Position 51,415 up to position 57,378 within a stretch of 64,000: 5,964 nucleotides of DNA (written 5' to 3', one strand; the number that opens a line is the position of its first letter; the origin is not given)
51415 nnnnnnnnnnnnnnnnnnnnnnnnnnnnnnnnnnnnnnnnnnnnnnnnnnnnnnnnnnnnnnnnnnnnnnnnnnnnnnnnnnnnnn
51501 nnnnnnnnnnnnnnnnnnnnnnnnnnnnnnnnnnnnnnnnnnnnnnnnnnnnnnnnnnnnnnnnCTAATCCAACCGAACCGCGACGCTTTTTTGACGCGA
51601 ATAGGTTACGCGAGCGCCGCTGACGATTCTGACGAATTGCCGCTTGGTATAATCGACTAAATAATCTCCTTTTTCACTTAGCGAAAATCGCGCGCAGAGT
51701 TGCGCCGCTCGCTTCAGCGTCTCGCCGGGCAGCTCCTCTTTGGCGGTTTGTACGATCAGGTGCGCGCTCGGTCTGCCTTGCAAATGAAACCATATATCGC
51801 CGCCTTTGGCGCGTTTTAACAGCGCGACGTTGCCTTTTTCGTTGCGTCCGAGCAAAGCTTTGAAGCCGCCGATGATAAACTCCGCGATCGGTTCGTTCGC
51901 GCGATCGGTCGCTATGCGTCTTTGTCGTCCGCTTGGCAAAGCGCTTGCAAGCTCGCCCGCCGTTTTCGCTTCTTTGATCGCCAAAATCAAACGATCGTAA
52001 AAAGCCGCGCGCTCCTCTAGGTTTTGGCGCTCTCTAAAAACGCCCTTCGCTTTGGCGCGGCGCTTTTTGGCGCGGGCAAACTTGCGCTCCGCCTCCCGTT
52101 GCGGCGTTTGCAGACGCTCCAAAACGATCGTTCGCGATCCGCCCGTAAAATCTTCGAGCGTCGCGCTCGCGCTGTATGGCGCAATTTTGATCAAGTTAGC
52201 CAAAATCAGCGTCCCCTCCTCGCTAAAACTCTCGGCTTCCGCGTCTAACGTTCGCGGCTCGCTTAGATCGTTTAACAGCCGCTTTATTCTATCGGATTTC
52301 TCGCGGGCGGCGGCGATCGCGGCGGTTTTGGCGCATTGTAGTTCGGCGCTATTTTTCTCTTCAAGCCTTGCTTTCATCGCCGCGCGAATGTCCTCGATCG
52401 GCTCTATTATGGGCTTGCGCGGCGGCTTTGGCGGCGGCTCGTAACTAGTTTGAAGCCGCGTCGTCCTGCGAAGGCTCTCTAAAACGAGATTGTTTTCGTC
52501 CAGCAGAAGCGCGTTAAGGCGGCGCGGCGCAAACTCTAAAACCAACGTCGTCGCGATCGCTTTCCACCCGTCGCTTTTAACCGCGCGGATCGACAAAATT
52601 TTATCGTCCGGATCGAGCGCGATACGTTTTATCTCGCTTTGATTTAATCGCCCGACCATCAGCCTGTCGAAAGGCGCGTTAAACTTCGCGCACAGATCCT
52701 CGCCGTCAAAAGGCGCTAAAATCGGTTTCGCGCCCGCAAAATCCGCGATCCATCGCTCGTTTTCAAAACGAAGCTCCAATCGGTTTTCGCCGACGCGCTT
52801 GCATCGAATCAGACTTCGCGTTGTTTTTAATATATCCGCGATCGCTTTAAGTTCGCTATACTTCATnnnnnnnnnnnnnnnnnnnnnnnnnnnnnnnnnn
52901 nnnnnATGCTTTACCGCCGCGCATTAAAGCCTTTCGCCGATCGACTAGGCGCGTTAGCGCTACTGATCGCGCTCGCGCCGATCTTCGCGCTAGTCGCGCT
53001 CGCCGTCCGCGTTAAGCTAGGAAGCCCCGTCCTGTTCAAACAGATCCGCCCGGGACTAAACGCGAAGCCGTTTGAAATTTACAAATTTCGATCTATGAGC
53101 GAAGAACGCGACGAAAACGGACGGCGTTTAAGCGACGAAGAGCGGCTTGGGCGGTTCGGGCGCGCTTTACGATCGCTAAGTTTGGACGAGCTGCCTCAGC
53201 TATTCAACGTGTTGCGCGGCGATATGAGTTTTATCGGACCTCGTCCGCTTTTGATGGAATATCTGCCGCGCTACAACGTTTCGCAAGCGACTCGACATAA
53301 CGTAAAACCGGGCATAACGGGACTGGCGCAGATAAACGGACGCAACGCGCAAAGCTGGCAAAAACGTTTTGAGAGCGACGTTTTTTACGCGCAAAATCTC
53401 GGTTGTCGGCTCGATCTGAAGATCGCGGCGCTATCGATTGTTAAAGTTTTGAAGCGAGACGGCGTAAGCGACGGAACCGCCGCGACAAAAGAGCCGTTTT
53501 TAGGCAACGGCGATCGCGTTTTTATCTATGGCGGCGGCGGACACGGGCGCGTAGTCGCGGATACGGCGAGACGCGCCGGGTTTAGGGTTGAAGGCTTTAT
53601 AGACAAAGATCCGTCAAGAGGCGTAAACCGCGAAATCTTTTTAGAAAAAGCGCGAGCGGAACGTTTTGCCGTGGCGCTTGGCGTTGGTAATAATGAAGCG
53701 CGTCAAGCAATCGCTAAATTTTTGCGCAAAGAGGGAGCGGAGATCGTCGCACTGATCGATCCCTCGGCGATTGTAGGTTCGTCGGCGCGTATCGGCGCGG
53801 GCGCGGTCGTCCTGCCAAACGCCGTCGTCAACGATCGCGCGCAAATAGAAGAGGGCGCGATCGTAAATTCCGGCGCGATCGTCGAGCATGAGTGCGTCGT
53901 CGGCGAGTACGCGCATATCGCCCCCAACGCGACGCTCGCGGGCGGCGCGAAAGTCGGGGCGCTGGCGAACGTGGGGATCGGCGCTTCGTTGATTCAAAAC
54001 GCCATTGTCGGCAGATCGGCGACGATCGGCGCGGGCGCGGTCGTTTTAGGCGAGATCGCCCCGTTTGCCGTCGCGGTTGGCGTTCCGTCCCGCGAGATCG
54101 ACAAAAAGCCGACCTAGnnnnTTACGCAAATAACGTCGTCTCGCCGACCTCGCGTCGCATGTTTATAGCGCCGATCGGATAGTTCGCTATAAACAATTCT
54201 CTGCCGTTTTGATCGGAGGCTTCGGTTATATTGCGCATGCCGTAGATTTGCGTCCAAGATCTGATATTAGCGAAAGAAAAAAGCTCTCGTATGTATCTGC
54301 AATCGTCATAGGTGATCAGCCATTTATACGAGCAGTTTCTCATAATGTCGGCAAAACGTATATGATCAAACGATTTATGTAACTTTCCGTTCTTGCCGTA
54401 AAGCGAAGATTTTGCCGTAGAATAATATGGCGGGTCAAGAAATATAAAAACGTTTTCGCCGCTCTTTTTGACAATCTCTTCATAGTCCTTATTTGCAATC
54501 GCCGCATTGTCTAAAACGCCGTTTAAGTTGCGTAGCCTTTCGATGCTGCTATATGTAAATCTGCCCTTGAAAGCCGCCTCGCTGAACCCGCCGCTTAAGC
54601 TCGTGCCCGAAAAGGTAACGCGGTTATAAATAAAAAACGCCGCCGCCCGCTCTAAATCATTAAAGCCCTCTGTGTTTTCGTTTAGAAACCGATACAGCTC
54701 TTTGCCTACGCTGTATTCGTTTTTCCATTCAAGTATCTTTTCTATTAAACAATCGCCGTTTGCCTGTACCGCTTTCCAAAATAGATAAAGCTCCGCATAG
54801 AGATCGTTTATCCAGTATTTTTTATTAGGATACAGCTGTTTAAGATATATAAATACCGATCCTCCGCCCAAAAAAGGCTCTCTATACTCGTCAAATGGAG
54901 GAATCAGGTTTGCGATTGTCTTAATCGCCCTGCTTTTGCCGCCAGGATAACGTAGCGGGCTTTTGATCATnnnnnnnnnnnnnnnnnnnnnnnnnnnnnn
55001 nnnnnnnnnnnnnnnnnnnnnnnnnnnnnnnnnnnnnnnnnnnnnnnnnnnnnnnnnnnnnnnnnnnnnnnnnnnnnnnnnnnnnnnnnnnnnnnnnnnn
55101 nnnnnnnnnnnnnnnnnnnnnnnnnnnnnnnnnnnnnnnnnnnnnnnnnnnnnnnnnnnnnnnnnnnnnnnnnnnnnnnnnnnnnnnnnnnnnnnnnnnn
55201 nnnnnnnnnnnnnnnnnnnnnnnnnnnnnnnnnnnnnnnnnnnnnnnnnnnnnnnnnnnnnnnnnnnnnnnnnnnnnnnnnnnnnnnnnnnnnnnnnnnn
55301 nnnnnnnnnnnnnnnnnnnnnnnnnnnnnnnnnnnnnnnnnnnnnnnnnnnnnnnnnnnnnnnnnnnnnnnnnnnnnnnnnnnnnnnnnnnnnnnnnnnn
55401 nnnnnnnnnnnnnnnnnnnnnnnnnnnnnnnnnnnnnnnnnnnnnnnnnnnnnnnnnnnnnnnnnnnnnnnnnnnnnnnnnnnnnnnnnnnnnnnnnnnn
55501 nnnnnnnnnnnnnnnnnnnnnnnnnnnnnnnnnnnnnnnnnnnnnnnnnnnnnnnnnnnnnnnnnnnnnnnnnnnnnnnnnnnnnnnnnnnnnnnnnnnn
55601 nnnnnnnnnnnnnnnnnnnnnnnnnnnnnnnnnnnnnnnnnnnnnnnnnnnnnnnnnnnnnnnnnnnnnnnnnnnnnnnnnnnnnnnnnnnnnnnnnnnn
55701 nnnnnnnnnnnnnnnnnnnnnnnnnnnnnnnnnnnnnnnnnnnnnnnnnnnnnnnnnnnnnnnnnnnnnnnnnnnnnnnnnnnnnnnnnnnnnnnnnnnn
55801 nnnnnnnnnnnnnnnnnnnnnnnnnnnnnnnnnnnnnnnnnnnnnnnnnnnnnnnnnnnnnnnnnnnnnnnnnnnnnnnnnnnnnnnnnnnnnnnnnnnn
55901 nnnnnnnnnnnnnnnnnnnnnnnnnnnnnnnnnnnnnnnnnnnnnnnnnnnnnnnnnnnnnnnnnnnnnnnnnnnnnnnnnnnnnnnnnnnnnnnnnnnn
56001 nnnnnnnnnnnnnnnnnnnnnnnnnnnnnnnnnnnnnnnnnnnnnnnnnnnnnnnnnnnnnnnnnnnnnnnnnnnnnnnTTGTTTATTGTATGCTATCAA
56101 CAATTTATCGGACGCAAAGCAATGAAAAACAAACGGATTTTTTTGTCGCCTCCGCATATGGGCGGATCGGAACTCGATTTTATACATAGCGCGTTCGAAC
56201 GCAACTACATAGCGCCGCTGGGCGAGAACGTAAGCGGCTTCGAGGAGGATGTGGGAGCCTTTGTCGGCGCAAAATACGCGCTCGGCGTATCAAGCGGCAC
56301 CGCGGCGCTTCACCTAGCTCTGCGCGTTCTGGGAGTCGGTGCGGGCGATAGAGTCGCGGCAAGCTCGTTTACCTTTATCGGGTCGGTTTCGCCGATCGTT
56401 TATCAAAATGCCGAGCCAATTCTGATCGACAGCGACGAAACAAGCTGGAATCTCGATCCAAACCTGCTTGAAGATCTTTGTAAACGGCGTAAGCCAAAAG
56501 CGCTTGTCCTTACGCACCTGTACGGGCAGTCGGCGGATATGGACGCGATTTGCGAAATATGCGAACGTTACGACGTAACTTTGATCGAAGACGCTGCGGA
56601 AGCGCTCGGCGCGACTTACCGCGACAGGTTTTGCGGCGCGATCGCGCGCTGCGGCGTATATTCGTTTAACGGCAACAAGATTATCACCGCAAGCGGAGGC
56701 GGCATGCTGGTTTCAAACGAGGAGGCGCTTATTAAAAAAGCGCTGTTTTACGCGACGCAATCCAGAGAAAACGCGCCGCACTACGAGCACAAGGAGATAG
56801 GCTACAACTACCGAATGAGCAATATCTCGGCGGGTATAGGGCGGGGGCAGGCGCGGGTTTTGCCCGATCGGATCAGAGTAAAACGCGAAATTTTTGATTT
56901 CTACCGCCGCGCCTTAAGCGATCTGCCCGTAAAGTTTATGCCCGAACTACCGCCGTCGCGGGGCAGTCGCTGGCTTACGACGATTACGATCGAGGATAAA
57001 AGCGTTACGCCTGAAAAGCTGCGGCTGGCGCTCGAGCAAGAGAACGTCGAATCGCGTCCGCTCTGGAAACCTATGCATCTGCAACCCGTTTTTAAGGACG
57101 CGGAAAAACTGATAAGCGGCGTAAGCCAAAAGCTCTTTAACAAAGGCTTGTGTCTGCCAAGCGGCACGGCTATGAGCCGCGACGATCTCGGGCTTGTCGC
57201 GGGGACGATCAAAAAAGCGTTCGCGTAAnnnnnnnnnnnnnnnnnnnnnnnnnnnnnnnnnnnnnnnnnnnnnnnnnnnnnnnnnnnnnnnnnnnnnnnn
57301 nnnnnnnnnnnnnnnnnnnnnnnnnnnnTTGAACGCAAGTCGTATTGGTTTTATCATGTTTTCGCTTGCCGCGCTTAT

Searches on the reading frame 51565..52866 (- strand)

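Call 99: search_protein_families(library=pfam, proteins=[window:51565-52866:-], max_evalue=0.0001)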
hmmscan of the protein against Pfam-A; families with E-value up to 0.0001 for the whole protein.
window:51565-52866:- (433 aa): 2 families
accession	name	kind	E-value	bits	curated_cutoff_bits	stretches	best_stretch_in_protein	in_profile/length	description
PF05833.16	NFACT_N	-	7.4e-12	45.2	31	1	173-306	302-430/456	NFACT N-terminal and middle domains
PF05670.18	NFACT-R_1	-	2.7e-06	28.3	29.8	1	336-397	12-75/112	NFACT protein RNA binding domain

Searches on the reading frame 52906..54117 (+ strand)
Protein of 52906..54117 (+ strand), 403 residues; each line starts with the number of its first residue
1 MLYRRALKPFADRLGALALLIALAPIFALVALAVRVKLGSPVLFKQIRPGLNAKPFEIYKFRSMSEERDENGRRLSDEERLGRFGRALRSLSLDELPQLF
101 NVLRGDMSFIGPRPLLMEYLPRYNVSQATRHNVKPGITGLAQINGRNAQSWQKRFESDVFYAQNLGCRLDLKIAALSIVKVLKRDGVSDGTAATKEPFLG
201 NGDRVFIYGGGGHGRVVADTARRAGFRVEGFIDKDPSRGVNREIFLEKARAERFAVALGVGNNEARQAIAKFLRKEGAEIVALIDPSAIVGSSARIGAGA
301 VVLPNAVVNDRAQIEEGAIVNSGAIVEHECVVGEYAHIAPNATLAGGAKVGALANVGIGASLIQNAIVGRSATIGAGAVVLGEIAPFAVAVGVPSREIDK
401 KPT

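Call 99: search_protein_families(library=pfam, proteins=[window:52906-54117:+], max_evalue=0.0001)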
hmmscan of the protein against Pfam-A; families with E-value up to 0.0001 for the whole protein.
window:52906-54117:+ (403 aa): 4 families
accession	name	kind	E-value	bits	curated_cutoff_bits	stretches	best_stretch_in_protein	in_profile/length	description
PF02397.22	Bac_transf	-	6.1e-57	192.5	27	1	8-183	1-179/179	Bacterial sugar transferase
PF00132.30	Hexapep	-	7.9e-15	54.3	27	1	312-346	2-36/36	Bacterial transferase hexapeptide (six repeats)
PF17836.7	PglD_N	-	1.7e-11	44.9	23.4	1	204-271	1-76/78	PglD N-terminal domain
PF25084.1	LbH_EIF2B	-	1.6e-05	25.3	54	0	288-352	39-101/105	EIF2B subunit epsilon LbH domain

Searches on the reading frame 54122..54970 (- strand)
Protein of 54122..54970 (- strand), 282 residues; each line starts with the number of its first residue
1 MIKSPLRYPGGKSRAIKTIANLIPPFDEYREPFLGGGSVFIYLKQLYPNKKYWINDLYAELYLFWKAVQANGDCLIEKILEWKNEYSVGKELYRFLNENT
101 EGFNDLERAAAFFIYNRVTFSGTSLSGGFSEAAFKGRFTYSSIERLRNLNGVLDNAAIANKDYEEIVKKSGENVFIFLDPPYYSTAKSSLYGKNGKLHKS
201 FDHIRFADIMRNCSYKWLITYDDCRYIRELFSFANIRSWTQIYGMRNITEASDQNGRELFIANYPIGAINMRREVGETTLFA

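Call 99: search_protein_families(library=pfam, proteins=[window:54122-54970:-], max_evalue=0.0001)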
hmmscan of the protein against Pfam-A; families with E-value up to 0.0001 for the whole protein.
window:54122-54970:- (282 aa): 1 family
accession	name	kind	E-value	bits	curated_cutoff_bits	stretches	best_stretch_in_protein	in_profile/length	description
PF02086.21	MethyltransfD12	-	9.7e-41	140.6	22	1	8-245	1-253/253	D12 class N6 adenine-specific DNA methyltransferase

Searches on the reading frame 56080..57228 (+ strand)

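Call 99: search_protein_families(library=pfam, proteins=[window:56080-57228:+], max_evalue=0.0001)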
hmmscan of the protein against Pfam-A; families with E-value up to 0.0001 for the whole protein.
window:56080-57228:+ (382 aa): 2 families
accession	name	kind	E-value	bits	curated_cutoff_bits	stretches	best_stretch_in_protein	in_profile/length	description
PF01041.23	DegT_DnrJ_EryC1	-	5.2e-90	302.7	19.8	1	35-377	11-359/360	DegT/DnrJ/EryC1/StrS aminotransferase family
PF01212.27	Beta_elim_lyase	-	5.8e-05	23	27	1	50-215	33-214/288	Beta-eliminating lyase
